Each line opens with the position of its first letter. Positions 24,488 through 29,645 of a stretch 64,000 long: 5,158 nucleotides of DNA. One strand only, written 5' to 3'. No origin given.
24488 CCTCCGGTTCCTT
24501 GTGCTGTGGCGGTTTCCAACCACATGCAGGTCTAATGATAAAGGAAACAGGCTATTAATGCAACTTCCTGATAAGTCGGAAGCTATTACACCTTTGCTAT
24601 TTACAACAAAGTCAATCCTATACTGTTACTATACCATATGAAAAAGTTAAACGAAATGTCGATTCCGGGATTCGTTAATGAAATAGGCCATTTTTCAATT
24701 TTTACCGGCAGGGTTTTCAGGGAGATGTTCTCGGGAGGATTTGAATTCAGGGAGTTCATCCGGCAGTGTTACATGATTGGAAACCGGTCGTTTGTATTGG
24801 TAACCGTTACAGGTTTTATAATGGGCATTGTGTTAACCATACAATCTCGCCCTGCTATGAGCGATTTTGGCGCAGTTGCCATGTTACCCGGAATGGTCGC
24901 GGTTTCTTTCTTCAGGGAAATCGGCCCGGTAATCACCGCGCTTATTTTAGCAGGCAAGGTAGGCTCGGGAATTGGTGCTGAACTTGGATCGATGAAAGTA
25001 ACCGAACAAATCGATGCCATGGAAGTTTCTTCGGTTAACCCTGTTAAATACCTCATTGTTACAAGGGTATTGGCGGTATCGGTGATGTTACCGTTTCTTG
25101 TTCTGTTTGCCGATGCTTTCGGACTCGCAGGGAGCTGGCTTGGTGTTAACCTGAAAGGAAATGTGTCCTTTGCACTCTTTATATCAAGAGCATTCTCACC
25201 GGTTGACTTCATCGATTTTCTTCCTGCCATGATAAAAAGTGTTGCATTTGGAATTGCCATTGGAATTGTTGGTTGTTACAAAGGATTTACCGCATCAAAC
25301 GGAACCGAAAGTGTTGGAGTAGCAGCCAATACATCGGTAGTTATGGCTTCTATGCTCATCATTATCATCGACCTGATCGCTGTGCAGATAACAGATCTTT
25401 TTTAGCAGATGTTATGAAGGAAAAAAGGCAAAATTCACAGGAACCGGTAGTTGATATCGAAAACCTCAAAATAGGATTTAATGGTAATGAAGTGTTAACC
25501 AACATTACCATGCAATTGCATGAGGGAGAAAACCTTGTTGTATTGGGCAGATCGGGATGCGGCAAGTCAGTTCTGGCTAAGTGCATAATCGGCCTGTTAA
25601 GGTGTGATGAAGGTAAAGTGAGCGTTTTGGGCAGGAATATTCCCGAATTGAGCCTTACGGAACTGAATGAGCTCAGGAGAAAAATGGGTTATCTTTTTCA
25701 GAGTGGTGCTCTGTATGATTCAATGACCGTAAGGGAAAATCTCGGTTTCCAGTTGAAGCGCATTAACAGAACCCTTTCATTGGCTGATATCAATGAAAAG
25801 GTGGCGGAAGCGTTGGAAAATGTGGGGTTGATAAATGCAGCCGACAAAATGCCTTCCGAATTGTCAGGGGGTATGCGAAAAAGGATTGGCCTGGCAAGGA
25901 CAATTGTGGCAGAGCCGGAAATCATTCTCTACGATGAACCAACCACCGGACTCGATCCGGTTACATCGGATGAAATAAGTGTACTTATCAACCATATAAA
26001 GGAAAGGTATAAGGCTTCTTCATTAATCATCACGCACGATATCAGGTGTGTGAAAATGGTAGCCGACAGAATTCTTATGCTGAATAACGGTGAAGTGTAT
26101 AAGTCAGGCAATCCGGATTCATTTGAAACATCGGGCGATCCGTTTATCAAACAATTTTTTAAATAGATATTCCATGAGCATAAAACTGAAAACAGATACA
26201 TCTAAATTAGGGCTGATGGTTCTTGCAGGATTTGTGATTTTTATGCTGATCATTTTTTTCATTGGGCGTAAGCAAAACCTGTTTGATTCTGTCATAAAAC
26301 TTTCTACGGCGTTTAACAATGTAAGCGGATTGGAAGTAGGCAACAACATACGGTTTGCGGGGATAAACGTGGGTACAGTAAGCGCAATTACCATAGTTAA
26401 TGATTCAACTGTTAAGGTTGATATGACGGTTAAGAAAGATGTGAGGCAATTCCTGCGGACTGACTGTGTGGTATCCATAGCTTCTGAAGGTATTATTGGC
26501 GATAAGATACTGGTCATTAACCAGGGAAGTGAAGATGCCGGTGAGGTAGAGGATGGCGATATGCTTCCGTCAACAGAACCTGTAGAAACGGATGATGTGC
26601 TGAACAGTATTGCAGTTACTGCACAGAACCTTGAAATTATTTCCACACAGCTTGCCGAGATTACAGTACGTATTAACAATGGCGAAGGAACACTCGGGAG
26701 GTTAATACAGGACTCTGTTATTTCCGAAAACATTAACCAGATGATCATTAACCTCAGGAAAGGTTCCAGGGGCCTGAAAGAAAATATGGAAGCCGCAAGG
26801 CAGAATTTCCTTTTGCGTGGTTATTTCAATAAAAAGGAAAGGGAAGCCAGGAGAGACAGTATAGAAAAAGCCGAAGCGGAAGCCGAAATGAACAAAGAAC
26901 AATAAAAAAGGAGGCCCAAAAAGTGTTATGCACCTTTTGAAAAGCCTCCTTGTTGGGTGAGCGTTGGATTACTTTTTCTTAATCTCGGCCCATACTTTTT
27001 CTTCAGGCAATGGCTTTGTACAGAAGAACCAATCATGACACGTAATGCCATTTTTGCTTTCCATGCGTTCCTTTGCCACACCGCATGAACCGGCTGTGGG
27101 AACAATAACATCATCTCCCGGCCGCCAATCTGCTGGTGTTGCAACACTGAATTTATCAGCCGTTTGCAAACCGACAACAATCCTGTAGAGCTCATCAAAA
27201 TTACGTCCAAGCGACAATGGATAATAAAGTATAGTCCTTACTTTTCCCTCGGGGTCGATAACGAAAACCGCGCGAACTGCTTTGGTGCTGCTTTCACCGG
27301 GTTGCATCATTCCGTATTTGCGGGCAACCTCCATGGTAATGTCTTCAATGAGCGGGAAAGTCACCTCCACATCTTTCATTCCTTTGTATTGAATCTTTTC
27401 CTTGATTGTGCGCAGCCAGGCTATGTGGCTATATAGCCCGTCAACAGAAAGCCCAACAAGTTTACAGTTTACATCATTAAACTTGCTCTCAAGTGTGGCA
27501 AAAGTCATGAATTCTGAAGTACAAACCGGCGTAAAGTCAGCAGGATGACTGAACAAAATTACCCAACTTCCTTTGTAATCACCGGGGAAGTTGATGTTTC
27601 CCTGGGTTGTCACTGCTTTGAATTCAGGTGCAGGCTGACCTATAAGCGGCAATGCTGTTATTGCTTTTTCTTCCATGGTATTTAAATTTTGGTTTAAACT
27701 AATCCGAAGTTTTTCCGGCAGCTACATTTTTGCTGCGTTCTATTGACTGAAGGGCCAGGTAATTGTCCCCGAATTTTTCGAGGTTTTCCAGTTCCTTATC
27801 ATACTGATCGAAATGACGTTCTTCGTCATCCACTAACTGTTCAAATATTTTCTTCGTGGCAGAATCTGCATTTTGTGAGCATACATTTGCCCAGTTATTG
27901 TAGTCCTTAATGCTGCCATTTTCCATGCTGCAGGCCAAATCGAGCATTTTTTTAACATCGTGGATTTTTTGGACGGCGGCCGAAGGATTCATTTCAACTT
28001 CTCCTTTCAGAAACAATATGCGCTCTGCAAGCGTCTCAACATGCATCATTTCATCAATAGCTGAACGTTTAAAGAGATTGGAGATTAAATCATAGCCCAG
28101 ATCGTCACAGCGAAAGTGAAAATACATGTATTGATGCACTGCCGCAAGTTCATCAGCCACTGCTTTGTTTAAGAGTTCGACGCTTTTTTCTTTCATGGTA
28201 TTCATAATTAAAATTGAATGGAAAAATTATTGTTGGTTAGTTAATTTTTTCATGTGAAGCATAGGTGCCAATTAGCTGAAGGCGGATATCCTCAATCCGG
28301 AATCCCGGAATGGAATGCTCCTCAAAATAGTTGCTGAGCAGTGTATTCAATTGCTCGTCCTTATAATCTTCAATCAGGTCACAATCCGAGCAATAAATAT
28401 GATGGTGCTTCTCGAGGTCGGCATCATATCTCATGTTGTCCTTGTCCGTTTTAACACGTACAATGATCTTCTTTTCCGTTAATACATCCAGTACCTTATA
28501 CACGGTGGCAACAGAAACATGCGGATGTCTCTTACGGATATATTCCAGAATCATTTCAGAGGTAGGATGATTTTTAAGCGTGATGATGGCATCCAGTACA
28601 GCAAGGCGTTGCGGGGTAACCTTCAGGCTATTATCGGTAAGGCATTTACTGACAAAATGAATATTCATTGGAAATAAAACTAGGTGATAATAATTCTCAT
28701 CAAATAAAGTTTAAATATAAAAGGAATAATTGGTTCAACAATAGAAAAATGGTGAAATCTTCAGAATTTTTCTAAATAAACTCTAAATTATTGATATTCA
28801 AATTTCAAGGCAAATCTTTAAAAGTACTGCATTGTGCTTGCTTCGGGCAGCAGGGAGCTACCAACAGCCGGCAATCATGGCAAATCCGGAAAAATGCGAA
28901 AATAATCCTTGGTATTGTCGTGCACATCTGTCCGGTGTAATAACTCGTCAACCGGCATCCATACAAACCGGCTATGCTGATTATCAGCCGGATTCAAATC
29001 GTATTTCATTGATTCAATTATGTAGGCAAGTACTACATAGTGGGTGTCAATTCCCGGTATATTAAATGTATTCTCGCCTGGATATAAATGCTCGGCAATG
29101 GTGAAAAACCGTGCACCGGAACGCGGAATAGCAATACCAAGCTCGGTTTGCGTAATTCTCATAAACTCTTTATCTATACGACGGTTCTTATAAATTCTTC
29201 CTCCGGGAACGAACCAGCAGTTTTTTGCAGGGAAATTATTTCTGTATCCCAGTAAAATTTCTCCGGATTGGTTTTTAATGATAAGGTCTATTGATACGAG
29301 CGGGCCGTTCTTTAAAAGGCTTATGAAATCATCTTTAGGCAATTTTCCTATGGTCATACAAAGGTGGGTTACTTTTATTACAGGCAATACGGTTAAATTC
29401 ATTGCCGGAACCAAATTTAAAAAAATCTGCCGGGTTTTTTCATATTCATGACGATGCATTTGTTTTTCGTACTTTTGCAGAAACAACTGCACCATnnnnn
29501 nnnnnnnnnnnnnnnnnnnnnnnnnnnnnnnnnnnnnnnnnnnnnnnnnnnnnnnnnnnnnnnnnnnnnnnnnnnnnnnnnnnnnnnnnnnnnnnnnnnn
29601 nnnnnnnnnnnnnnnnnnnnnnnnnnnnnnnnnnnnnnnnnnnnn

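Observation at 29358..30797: RIC/YtfE-like di-iron protein translationally coupled to a pseudo-receiver LuxR regulator: a possible kinase-free NO/O2/iron sensing pair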

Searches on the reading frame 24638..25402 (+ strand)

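Call 61: search_protein_families(library=pfam, proteins=[window:24638-25402:+], max_evalue=0.00001)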
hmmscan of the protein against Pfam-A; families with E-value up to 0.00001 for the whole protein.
window:24638-25402:+ (255 aa): 1 family
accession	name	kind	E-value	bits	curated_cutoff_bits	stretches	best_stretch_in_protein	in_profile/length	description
PF02405.21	MlaE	-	2.5e-68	230.3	22.5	1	40-250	1-211/212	Permease MlaE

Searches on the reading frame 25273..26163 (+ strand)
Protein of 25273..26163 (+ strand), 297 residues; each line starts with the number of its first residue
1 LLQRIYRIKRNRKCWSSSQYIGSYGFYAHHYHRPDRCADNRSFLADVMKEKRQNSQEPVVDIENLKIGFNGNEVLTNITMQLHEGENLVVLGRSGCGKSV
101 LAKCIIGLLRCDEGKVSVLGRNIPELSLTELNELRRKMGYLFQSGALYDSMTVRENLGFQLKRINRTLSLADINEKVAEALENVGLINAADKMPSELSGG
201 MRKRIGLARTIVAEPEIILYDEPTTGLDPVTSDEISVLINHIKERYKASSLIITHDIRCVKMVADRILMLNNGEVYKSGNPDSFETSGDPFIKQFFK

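Call 61: search_protein_families(library=pfam, proteins=[window:25273-26163:+], max_evalue=0.00001)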
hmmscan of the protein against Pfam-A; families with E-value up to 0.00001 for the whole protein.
window:25273-26163:+ (297 aa): 1 family
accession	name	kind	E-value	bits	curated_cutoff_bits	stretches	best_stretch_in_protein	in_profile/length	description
PF00005.33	ABC_tran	-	4.8e-34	118.3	25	1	75-225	1-137/137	ABC transporter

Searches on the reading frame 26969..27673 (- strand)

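Call 90: search_protein_families(library=pfam, proteins=[window:26969-27673:-], max_evalue=0.001)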
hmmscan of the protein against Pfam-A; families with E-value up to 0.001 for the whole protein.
window:26969-27673:- (234 aa): 3 families
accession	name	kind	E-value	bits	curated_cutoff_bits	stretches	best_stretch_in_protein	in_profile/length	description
PF00578.27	AhpC-TSA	-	8.7e-32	110.1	26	1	11-147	1-123/124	AhpC/TSA family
PF08534.16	Redoxin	-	1.7e-13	51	26.6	1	12-147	3-130/148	Redoxin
PF10417.14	1-cysPrx_C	-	2.1e-10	40.8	21.1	1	168-196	1-30/41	C-terminal domain of 1-Cys peroxiredoxin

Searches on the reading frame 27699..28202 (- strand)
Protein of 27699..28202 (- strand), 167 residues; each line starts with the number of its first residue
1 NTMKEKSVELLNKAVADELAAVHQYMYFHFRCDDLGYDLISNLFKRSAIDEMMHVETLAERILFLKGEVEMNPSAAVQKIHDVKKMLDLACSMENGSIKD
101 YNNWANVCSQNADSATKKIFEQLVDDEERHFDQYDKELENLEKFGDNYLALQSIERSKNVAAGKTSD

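Call 90: search_protein_families(library=pfam, proteins=[window:27699-28202:-], max_evalue=0.001)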
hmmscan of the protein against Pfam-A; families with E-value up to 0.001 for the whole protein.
window:27699-28202:- (167 aa): 2 families
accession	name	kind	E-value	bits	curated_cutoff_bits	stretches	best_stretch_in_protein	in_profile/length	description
PF00210.30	Ferritin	-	2.6e-27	95.9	24.5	1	9-143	2-141/142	Ferritin-like domain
PF02915.23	Rubrerythrin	-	1.8e-14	54.7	22.8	1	9-137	1-136/137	Rubrerythrin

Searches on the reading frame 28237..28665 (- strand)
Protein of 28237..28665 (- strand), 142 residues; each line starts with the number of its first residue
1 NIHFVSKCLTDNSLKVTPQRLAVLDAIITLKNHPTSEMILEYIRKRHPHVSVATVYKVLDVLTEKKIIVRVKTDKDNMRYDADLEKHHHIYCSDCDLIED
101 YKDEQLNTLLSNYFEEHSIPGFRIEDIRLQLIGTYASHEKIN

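Call 61: search_protein_families(library=pfam, proteins=[window:28237-28665:-], max_evalue=0.00001)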
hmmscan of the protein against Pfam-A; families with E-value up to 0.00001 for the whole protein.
window:28237-28665:- (142 aa): 1 family
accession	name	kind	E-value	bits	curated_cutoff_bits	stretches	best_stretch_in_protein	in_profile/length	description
PF01475.25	FUR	-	4.3e-26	91.9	23.1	1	12-131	2-120/121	Ferric uptake regulator family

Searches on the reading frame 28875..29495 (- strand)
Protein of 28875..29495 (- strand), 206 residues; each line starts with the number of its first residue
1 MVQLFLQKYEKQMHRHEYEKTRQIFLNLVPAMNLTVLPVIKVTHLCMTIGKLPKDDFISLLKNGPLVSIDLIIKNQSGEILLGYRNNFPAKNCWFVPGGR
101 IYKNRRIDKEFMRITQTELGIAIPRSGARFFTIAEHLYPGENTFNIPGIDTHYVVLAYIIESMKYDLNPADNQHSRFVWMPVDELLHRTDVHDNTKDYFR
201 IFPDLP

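Call 3: search_protein_families(library=pfam, proteins=[window:28875-29495:-], max_evalue=1)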
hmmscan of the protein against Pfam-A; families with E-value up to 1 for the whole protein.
window:28875-29495:- (206 aa): 1 family
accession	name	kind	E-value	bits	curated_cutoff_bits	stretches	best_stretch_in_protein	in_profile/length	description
PF00293.34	NUDIX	-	4.9e-10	40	21.1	1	67-193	4-125/134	NUDIX domain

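Call 4: search_protein_families(library=ncbifam, proteins=[window:28875-29495:-], max_evalue=1)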
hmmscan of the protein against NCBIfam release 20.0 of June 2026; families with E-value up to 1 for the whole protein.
window:28875-29495:- (206 aa): 11 families
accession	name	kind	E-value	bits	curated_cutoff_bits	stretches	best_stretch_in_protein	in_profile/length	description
NF011963.0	PRK15434.1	subfamily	6e-42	143.1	146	1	53-199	4-148/159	GDP-mannose mannosyl hydrolase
NF006530.0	PRK08999.1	equivalog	1.9e-05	23.9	245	1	72-183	12-110/315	Nudix family hydrolase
NF003787.0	PRK05379.1-4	equivalog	0.00014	20.9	449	1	67-130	209-271/346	bifunctional nicotinamide-nucleotide adenylyltransferase/Nudix hydroxylase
NF050029.2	TransRepNtr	equivalog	0.00071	19.1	400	1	64-113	19-69/245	ADPR responsive transcriptional repressor NtrR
NF003786.0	PRK05379.1-2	equivalog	0.0026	17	397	1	67-128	219-279/354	bifunctional nicotinamide-nucleotide adenylyltransferase/Nudix hydroxylase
NF008044.0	PRK10776.1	equivalog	0.034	14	148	1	72-125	10-64/130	8-oxo-dGTP diphosphatase MutT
NF003788.0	PRK05379.1-5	equivalog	0.036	13.4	354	1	67-126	214-272/351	bifunctional nicotinamide-nucleotide adenylyltransferase/Nudix hydroxylase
NF003791.0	PRK05379.2-3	equivalog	0.058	12.6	409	1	67-190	203-323/340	bifunctional nicotinamide-nucleotide adenylyltransferase/Nudix hydroxylase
TIGR00586.1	mutt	equivalog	0.063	13.3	97.9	1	72-140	11-78/129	8-oxo-dGTP diphosphatase MutT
NF003785.0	PRK05379.1-1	equivalog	0.084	12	418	1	66-121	203-257/347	bifunctional nicotinamide-nucleotide adenylyltransferase/Nudix hydroxylase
NF001937.0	PRK00714.1-4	equivalog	0.16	11.6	139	1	66-122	8-61/161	RNA pyrophosphohydrolase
